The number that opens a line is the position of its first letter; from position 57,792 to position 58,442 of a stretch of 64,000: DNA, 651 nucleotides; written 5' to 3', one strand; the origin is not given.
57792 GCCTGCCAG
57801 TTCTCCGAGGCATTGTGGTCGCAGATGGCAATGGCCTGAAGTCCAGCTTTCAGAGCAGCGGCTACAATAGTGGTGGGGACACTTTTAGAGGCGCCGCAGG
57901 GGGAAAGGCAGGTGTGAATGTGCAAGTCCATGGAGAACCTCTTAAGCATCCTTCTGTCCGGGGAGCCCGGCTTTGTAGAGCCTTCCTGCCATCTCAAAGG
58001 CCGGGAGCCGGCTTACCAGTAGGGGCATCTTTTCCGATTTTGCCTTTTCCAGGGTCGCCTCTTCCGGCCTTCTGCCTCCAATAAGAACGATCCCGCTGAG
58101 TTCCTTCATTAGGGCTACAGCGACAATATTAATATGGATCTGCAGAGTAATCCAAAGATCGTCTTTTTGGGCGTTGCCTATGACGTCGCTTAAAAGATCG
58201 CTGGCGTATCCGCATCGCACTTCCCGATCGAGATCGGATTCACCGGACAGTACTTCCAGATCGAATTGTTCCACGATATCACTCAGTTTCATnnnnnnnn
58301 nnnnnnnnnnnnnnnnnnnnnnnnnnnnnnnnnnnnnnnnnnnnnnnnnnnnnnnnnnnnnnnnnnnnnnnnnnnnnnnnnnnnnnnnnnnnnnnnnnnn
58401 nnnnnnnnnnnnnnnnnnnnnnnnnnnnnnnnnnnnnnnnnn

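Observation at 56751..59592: Signalling-type module inside the NuoE/NuoF-formate dehydrogenase operon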

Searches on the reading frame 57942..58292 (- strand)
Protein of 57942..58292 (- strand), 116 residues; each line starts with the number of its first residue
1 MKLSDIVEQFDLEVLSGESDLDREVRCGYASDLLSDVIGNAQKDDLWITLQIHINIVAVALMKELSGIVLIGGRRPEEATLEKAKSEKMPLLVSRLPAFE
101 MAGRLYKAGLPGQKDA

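Call 3: search_protein_families(library=pfam, proteins=[window:57942-58292:-], max_evalue=0.01)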
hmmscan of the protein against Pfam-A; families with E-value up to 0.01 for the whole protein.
window:57942-58292:- (116 aa): 3 families
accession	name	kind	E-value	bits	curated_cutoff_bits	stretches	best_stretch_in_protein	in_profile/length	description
PF07085.17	DRTGG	-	5.6e-06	26.6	25.2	1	5-106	1-103/105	DRTGG domain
PF02603.21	Hpr_kinase_N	-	0.0031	18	24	0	61-102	77-118/125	HPr Serine kinase N terminus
PF07905.16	PucR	-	0.0097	16.6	33.5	0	10-93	8-100/118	Purine catabolism regulatory protein-like family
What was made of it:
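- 57942..58292 (-): DRTGG2: 116-aa DRTGG-fold protein, the most conserved member (60-73% identity across phyla). Pfam DRTGG 26.6 bits (call 3).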

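Call 19: search_protein_families(library=ncbifam, proteins=[window:57942-58292:-], max_evalue=0.001)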
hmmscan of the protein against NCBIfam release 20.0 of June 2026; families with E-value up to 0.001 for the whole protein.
window:57942-58292:- (116 aa): 0 families

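Call 39: find_homologous_proteins(query=window:57942-58292:-)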
Query window:57942-58292:- (116 aa): 3293 proteins with E <= 0.001 among 3310 candidates; the best 120 are listed.
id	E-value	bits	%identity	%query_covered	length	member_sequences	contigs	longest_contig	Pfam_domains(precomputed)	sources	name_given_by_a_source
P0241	4.9e-67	241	99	100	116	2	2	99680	PF07085.18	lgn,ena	-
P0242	8.5e-60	217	88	100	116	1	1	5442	PF07085.18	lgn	-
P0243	7.1e-48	179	73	100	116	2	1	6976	PF07085.18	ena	-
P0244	7.1e-48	179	73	100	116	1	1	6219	PF07085.18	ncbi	-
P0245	1.2e-46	175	72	100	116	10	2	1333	PF07085.18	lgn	-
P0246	1.9e-46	174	71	100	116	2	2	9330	PF07085.18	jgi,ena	jgi:serine kinase of HPr protein (carbohydrate metabolism regulator)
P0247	2.6e-46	174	73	100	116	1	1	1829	PF07085.18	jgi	-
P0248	3.1e-45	171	70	100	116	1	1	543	PF07085.18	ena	-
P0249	3.6e-45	170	72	100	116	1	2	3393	-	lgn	-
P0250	6.2e-45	170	69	100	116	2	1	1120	PF07085.18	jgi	-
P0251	6.7e-45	170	70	100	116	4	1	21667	PF07085.18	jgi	jgi:predicted transcriptional regulator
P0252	1.9e-44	168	70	100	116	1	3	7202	PF07085.18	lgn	-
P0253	3.6e-44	167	69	100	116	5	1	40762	-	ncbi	-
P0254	2.3e-43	165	67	100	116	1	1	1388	PF07085.18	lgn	-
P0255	3.2e-43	164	70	100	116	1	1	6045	PF07085.18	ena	-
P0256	3.5e-43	164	67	100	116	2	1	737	PF07085.18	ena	-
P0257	4.4e-43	164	70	100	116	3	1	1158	PF07085.18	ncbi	-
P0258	4.8e-43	164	68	100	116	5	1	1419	PF07085.18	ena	-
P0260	2.4e-42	161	69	100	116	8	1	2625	PF07085.18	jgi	jgi:hypothetical protein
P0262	4.0e-42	161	68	100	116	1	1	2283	PF07085.18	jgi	jgi:predicted transcriptional regulator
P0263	5.1e-42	160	68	100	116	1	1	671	PF07085.18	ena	-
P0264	8.8e-42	159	69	100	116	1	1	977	PF07085.18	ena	-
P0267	1.9e-41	158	68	98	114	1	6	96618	PF07085.18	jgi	jgi:predicted transcriptional regulator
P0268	5.9e-41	157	66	100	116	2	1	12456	PF07085.18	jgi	jgi:hypothetical protein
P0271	9.7e-41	156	65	99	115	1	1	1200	PF07085.18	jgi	-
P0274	2.9e-40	155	65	100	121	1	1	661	PF07085.18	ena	-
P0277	4.3e-40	154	67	100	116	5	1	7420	PF07085.18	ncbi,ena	-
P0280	4.5e-40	154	64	100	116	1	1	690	PF07085.18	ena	-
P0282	6.7e-40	153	64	97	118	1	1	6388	PF02603.22,PF07085.18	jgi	-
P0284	8.9e-40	153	66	100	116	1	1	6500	PF07085.18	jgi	jgi:hypothetical protein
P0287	1.8e-39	152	64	100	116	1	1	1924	PF07085.18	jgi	jgi:hypothetical protein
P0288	2.2e-39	152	68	100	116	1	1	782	PF07085.18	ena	-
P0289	2.8e-39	151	66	98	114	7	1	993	PF07085.18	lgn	-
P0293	1.1e-38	150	60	99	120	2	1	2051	PF07085.18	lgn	-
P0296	1.2e-38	149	63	98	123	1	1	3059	PF07085.18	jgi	jgi:hypothetical protein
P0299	2.2e-38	149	65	94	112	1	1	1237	PF07085.18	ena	-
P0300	2.4e-38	148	62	97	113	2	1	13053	PF07085.18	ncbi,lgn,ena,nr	ncbi:MAG TPA: DRTGG domain-containing protein [Spirochaetia bacterium]|nr:DRTGG domain-containing pr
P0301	2.4e-38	148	63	99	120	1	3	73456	PF07085.18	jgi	jgi:predicted transcriptional regulator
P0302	2.5e-38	148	65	97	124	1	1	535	PF07085.18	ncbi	-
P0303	3.5e-38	148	65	92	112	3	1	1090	PF07085.18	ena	-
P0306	6.2e-38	147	62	97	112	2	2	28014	PF02603.22,PF07085.18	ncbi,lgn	ncbi:MAG: serine kinase [bacterium]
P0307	7.7e-38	147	65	95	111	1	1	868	PF07085.18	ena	-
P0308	8.0e-38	147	61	98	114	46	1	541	PF07085.18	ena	-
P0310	9.5e-38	146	65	97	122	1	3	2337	PF07085.18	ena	-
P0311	9.5e-38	146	61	100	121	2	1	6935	PF02603.22,PF07085.18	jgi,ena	-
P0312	1.0e-37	146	66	92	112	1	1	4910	PF07085.18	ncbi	-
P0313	1.0e-37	146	63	98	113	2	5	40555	PF07085.18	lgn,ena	-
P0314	1.0e-37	146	63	98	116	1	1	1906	PF07085.18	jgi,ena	-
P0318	1.3e-37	146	60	100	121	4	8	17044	PF02603.22,PF07085.18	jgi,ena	jgi:hypothetical protein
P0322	2.0e-37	145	60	97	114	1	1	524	PF07085.18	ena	-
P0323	2.0e-37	145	61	98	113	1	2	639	PF07085.18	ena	-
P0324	2.0e-37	145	61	98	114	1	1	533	PF07085.18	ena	-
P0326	2.3e-37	145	61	99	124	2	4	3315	PF07085.18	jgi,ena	-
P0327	2.6e-37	145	61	95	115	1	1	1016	PF07085.18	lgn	-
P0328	2.7e-37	145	61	98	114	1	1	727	PF07085.18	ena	-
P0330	3.1e-37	145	61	98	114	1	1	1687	PF07085.18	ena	-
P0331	3.2e-37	145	61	97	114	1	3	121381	PF07085.18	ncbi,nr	ncbi:MAG: DRTGG domain-containing protein [candidate division KSB1 bacterium]|nr:DRTGG domain-contai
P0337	3.9e-37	145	62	98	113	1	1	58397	PF07085.18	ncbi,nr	ncbi:MAG: serine kinase [Candidatus Cloacimonetes bacterium]|nr:serine kinase [Candidatus Cloacimona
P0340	4.0e-37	144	61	99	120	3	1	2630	PF07085.18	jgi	jgi:predicted transcriptional regulator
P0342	4.6e-37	144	59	100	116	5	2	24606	PF07085.18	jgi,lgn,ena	-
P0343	5.4e-37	144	61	98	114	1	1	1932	PF07085.18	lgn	-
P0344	5.4e-37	144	61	97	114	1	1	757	PF07085.18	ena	-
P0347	5.9e-37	144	62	99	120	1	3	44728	PF07085.18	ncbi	-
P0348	6.0e-37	144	61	99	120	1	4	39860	PF07085.18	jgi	jgi:predicted transcriptional regulator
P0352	7.4e-37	144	61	98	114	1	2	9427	PF07085.18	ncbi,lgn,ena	-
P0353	7.7e-37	144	60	97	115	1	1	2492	PF07085.18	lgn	-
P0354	7.7e-37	144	61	98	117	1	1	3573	PF07085.18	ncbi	-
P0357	9.2e-37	143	61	97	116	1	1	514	PF07085.18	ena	-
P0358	9.5e-37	143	61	98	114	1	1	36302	PF07085.18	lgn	-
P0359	1.0e-36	143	62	98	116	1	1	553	PF07085.18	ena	-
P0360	1.0e-36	143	63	98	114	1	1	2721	PF07085.18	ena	-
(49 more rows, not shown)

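Call 42: search_solved_structures(query=A3, max_evalue=1, show_alignments=3)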
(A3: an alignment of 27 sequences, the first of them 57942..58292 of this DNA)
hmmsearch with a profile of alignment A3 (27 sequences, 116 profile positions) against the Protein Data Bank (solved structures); distinct sequences matched with E-value up to 1: 7.
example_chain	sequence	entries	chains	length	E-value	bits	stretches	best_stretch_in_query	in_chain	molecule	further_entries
1ko7_A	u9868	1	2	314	0.00054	23.2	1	66-106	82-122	Hpr kinase/phosphatase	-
2ioj_A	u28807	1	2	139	0.41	13.9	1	61-105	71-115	Hypothetical protein AF_1212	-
7xs6_B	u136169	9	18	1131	0.59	13.4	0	45-99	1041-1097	Chitin synthase 1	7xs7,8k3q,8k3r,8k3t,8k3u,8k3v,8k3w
1nxj_A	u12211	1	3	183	0.59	13.4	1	31-92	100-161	Probable S-adenosylmethionine:2-demethylmenaquinone methyltransferase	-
8k3p_A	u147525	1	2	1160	0.61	13.4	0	45-99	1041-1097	Chitin synthase 1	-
6vr8_I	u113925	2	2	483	0.69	13.2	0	37-94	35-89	Mur ligase middle domain protein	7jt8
7ufp_I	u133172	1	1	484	0.7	13.2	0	37-94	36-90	Mur ligase middle domain protein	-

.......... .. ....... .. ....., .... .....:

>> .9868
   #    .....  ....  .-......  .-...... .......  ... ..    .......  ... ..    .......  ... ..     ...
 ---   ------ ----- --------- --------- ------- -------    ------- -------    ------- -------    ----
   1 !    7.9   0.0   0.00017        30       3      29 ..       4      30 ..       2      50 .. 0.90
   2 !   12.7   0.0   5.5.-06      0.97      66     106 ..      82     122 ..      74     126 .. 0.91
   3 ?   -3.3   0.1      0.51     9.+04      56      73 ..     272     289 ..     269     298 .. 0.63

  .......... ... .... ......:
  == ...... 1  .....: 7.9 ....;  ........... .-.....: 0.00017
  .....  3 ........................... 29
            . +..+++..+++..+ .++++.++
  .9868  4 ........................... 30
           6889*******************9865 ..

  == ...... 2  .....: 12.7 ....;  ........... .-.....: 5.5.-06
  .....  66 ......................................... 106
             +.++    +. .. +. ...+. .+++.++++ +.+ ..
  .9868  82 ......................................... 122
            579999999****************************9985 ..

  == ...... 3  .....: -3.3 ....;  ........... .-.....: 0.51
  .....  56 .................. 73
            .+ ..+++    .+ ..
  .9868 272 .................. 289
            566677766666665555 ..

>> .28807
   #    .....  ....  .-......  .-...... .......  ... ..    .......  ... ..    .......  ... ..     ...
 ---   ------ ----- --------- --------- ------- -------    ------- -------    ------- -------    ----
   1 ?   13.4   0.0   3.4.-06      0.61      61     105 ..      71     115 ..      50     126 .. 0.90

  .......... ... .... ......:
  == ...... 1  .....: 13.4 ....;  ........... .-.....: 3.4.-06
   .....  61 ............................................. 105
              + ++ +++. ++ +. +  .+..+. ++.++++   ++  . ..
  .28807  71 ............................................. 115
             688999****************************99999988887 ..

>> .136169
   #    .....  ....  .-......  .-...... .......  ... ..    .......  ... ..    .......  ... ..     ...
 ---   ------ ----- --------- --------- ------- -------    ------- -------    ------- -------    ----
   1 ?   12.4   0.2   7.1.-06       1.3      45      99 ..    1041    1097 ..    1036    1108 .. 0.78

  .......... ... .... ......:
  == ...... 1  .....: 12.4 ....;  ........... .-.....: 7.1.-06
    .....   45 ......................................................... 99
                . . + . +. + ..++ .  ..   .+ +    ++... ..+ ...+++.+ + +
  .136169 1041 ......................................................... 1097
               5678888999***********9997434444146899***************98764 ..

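Call 56: predict_structure(alignment_id=A3)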
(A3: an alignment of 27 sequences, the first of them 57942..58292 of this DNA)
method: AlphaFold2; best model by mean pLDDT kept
length: 116 residues; sequences in the alignment: 27
mean_pLDDT: 95.2   pTM: 0.89
mean pLDDT of the five models: 95.2, 94.5, 93.5, 93.5, 92.7
residues with pLDDT >= 90: 111; 70-90: 2; 50-70: 2; < 50: 1
segments of 3 or more residues with pLDDT < 50: none
pLDDT, mean of each block of 10 residues (from residue 1): 97 96 96 96 97 97 98 97 98 96 94 70
secondary structure, 60 per line:
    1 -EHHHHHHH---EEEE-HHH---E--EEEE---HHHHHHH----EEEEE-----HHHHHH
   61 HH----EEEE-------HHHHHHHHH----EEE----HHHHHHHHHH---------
elements in order: H3-9 E13-16 E27-30 H34-40 E45-49 H55-62 E67-70 H78-86 E91-93 H98-107
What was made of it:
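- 57942..58292 (-): AF2 pLDDT 95.2 (call 56).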

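Call 58: fold_search(model_id=the predicted structure, library=pdb)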
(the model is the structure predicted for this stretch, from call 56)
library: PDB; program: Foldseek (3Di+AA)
matches with E <= 10: 485; with E <= 0.001: 8
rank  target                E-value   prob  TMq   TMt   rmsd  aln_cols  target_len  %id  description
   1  1ko7_A                2.2e-06  1.00  0.68  0.30   5.3       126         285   18  X-ray structure of the HPr kinase/phosphatase from Staphylococcus xylosus at 1.95 A resolution (released 2002-04-03)
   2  3l2b_A                2.9e-05  1.00  0.71  0.38   3.5       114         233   18  Crystal structure of the CBS and DRTGG domains of the regulatory region of Clostridium perfringens pyrophosphatase com (released 2010-04-21)
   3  3l31_B                3.1e-05  1.00  0.71  0.39   6.0       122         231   18  Crystal structure of the CBS and DRTGG domains of the regulatory region of Clostridium perfringens pyrophosphatase com (released 2010-04-21)
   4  2ioj_A                4.8e-05  1.00  0.81  0.79   2.6       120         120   18  Crystal structure of protein AF1212 from Archaeoglobus fulgidus, Pfam DRTGG (released 2006-10-31)
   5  3l31_A                5.2e-05  1.00  0.71  0.38   3.4       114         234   18  Crystal structure of the CBS and DRTGG domains of the regulatory region of Clostridium perfringens pyrophosphatase com (released 2010-04-21)
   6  3l2b_B                6.3e-05  1.00  0.69  0.38   6.1       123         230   18  Crystal structure of the CBS and DRTGG domains of the regulatory region of Clostridium perfringens pyrophosphatase com (released 2010-04-21)
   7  1knx_F                7.6e-04  1.00  0.65  0.28   3.6       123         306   13  HPr kinase/phosphatase from Mycoplasma pneumoniae (released 2002-12-31)
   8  7ufp                  9.2e-04  1.00  0.60  0.17   3.1       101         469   24  Structure of a pseudomurein peptide ligase type E from Methanothermus fervidus (released 2022-10-12)
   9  1knx_D                2.0e-03  1.00  0.66  0.28   3.9       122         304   12  HPr kinase/phosphatase from Mycoplasma pneumoniae (released 2002-12-31)
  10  6vr8                  2.3e-03  1.00  0.59  0.16   2.6        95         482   24  Structure of a pseudomurein peptide ligase type E from Methanothermus fervidus (released 2021-08-11)
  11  1knx_B                5.2e-03  1.00  0.67  0.29   3.9       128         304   12  HPr kinase/phosphatase from Mycoplasma pneumoniae (released 2002-12-31)
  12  1knx_C                6.3e-03  1.00  0.69  0.30   3.6       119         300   14  HPr kinase/phosphatase from Mycoplasma pneumoniae (released 2002-12-31)
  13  1knx_E                6.3e-03  1.00  0.66  0.27   3.7       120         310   13  HPr kinase/phosphatase from Mycoplasma pneumoniae (released 2002-12-31)
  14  1knx_A                9.9e-03  1.00  0.70  0.30   3.4       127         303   12  HPr kinase/phosphatase from Mycoplasma pneumoniae (released 2002-12-31)
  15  2pcn                  3.5e-02  0.75  0.45  0.34   9.0       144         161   10  Crystal structure of S-adenosylmethionine: 2-dimethylmenaquinone methyltransferase (gk_1813) from geobacillus kaustophil (released 2007-10-02)
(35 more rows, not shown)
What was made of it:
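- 57942..58292 (-): Fold matches are AF1212 (2IOJ, TM 0.81), the CBS-PPase DRTGG domain (3L2B, 0.71) and the HPrK/P N-domain (1KO7) (call 58).
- On Pfam DRTGG (PF07085): The AF2 model of DRTGG2 (pLDDT 95) matches AF1212/2IOJ at TM 0.81 and the CBS-PPase DRTGG domain 3L2B at 0.71 (calls 56, 58).
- On SpoIIAB/RsbW anti-sigma serine kinases: The flanking small proteins have the DRTGG fold (call 58) and the hydrolase is PHP.
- Closest known: Regulatory insert of CBS-pyrophosphatases. Same: The DRTGG2 model superposes on the CBS-PPase DRTGG domain (TM 0.71, call 58).
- Checked: The AF2 model has pLDDT 95 and TM 0.81 to the DRTGG protein AF1212 (calls 56, 58).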
